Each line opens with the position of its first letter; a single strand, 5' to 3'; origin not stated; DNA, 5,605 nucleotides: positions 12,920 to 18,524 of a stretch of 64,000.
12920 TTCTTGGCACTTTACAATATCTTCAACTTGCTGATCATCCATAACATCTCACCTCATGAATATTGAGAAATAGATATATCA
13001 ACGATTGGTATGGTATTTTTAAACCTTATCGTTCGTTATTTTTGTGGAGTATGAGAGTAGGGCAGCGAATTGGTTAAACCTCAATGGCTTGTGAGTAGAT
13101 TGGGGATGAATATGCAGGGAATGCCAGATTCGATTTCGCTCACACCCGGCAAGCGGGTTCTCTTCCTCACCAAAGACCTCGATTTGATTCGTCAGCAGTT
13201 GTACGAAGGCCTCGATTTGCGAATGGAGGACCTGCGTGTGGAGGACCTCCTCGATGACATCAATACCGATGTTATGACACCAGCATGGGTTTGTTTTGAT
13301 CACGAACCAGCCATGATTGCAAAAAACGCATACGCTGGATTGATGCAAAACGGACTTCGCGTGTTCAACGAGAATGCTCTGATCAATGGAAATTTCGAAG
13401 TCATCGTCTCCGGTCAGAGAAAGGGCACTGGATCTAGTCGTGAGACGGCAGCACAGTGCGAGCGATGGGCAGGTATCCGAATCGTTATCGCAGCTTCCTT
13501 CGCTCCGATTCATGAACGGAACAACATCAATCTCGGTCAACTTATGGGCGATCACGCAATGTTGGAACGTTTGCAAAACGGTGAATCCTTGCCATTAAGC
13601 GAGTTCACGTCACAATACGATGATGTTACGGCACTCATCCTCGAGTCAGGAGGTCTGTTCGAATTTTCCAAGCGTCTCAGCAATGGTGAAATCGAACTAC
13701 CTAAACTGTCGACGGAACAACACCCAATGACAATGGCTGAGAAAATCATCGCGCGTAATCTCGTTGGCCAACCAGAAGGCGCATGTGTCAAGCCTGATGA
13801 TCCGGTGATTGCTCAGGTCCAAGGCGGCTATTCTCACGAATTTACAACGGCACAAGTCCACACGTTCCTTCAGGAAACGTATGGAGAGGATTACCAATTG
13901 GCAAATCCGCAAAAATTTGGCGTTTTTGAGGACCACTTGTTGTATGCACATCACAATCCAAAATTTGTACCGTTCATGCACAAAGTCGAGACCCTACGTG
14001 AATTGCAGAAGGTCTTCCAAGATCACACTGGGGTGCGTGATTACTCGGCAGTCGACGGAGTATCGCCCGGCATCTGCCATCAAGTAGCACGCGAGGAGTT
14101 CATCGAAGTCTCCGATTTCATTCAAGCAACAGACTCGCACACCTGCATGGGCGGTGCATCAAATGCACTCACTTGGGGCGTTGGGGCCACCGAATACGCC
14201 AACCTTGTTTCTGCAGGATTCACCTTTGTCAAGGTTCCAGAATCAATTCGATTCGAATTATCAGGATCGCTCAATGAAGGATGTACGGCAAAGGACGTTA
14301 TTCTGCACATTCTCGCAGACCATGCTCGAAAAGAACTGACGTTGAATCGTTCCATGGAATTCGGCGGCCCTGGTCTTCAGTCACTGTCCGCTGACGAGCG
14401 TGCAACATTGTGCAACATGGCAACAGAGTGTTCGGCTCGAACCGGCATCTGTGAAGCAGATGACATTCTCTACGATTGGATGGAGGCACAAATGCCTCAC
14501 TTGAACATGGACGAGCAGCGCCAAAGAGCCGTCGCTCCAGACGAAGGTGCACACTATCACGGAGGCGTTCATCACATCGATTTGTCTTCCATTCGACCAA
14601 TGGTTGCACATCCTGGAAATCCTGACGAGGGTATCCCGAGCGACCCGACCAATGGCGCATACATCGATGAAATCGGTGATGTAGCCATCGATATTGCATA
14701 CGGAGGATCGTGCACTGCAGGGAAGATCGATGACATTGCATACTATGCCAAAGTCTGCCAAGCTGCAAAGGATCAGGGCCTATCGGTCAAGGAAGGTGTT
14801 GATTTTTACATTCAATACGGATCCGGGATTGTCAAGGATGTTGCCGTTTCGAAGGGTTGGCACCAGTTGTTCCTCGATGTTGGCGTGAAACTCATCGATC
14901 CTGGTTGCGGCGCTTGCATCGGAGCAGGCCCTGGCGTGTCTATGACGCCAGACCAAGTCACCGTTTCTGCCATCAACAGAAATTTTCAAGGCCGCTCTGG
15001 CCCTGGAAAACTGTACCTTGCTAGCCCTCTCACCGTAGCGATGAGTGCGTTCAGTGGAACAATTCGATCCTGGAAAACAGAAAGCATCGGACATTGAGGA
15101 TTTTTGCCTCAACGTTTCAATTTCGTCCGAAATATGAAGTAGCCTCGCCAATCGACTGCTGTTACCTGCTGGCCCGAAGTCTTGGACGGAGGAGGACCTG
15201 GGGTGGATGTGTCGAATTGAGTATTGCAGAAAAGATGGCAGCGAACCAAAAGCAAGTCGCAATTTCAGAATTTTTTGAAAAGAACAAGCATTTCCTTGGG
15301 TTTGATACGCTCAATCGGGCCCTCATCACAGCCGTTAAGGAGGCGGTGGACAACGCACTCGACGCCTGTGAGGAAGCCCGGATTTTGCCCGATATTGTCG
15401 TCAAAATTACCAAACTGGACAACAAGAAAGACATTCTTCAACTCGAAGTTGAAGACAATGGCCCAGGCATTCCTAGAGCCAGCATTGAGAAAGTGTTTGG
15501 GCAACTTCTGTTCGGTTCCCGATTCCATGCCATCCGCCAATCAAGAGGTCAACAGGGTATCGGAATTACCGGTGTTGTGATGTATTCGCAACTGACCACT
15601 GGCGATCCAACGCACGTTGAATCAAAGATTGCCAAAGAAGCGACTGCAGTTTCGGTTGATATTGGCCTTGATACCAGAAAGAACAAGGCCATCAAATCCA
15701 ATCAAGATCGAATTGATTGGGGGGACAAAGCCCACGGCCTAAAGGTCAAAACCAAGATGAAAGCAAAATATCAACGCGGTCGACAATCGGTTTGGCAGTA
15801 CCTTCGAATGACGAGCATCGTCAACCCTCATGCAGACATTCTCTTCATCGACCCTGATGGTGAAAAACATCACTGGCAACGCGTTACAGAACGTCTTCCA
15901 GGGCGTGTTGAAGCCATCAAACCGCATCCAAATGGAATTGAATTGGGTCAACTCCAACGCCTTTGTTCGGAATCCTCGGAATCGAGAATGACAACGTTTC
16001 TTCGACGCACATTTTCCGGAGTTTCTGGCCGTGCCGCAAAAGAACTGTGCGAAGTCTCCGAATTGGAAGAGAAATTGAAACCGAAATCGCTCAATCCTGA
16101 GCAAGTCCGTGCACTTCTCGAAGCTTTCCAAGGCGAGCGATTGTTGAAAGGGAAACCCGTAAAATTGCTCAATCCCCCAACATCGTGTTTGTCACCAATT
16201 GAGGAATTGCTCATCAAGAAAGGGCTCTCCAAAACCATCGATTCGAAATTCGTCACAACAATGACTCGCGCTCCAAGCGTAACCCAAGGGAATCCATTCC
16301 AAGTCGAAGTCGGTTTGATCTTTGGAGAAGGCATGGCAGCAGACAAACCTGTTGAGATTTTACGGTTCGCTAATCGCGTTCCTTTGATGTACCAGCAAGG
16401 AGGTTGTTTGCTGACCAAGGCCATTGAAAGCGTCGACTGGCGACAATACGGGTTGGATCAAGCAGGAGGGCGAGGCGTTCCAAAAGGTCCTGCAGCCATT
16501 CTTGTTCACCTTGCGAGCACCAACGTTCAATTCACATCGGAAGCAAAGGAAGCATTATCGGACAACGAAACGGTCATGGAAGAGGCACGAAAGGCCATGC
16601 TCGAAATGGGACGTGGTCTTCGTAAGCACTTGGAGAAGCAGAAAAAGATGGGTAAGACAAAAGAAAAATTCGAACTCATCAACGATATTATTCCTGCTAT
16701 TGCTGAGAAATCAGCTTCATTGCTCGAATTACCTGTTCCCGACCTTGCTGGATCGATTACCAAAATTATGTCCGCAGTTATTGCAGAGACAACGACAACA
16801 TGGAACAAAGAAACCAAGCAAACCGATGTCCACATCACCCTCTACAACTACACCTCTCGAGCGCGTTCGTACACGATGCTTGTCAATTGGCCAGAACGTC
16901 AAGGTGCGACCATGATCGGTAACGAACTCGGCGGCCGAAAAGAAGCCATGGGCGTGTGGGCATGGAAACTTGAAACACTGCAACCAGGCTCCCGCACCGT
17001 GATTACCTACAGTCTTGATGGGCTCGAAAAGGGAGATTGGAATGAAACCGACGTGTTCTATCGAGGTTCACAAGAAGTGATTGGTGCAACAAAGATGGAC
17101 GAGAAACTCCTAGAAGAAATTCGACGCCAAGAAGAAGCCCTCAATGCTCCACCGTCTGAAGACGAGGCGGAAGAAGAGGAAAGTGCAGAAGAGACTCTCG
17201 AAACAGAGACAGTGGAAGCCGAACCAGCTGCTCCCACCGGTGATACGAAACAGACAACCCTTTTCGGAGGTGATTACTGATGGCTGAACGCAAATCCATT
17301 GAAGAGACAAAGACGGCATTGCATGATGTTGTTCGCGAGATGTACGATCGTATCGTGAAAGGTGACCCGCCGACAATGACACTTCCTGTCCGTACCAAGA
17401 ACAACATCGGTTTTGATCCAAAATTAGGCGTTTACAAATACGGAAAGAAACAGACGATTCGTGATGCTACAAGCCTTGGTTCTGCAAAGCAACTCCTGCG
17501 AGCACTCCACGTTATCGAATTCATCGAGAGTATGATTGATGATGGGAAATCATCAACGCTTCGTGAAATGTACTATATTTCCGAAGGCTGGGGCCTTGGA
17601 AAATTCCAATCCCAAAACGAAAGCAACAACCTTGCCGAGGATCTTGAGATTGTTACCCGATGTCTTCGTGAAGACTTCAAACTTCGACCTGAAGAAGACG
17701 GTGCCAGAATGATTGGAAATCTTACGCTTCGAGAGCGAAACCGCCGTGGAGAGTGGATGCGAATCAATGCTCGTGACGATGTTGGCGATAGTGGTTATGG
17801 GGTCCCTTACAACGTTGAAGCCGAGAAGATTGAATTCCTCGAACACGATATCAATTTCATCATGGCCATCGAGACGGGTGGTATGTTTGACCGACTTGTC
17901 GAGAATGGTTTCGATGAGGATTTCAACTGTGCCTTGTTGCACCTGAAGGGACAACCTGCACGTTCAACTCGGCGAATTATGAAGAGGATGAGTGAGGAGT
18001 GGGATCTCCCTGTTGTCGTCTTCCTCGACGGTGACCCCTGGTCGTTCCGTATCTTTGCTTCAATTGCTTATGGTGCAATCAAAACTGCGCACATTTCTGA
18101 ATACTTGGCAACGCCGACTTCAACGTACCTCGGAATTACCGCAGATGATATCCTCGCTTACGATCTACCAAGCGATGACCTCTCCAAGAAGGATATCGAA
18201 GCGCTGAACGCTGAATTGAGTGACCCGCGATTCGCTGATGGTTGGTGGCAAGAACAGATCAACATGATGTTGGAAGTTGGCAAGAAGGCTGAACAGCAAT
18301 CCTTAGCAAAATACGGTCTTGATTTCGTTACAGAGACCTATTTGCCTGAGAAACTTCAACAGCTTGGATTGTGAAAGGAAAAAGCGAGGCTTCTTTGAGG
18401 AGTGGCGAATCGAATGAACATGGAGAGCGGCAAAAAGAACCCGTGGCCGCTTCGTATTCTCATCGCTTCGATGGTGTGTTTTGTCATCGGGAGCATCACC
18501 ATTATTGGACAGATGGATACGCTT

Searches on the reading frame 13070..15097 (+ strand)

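Call 12: search_protein_families(library=pfam, proteins=[window:13070-15097:+], max_evalue=0.001)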
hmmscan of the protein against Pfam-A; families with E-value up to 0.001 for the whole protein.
window:13070-15097:+ (675 aa): 2 families
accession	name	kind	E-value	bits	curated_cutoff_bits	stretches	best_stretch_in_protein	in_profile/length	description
PF00330.25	Aconitase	-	6.9e-86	289.5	28.7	1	251-663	21-463/463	Aconitase family (aconitate hydratase)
PF00694.25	Aconitase_C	-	6.8e-12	46.3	22.8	1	111-158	77-124/131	Aconitase C-terminal domain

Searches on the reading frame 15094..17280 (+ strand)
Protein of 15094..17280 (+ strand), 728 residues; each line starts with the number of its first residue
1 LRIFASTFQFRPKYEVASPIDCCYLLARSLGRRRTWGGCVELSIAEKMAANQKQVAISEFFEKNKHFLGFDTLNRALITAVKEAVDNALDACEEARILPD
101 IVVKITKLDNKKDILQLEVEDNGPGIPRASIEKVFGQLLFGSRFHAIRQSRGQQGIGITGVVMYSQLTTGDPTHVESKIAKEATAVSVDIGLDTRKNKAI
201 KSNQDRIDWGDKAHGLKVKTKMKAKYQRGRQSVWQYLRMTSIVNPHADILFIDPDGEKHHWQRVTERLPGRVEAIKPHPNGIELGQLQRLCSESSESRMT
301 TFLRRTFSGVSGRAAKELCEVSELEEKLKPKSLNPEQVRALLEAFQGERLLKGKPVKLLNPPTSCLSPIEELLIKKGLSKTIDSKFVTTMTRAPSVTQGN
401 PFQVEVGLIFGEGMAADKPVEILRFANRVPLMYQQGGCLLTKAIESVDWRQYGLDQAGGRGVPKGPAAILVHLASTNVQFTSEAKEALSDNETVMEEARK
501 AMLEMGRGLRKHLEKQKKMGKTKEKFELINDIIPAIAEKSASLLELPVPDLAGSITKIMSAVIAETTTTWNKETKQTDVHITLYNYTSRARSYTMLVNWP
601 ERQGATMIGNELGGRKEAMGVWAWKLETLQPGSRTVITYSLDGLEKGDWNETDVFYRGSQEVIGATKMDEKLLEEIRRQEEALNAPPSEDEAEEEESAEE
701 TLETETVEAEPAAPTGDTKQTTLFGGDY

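Call 12: search_protein_families(library=pfam, proteins=[window:15094-17280:+], max_evalue=0.001)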
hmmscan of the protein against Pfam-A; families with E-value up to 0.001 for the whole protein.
window:15094-17280:+ (728 aa): 4 families
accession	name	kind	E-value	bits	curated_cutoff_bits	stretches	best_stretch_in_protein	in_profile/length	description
PF09239.17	Topo-VIb_trans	-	1.4e-53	181.4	24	1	361-525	1-159/159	Topoisomerase VI B subunit, transducer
PF02518.31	HATPase_c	-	4.3e-12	46.9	26.4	1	75-184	4-102/111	Histidine kinase-, DNA gyrase B-, and HSP90-like ATPase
PF13589.12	HATPase_c_3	-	4.7e-08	33.6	25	1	79-191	5-106/137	Histidine kinase-, DNA gyrase B-, and HSP90-like ATPase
PF05833.16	NFACT_N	-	0.00016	21.1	31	1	279-346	170-237/456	NFACT N-terminal and middle domains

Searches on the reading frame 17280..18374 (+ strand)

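Call 12: search_protein_families(library=pfam, proteins=[window:17280-18374:+], max_evalue=0.001)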
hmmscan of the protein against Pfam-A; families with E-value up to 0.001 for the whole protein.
window:17280-18374:+ (364 aa): 3 families
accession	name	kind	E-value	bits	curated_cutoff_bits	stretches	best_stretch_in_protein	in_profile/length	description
PF21180.3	TOP6A-Spo11_Toprim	-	1.4e-56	191.6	24.1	1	193-359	1-170/170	Topoisomerase 6 subunit A/Spo11, Toprim domain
PF20768.2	Topo_VI_alpha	-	1.3e-19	70.2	23.6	1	138-190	1-50/50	All-beta domain in DNA topoisomerase VI alpha subunit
PF04406.19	TP6A_N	-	2.1e-16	59.9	26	1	71-134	2-61/62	Type IIB DNA topoisomerase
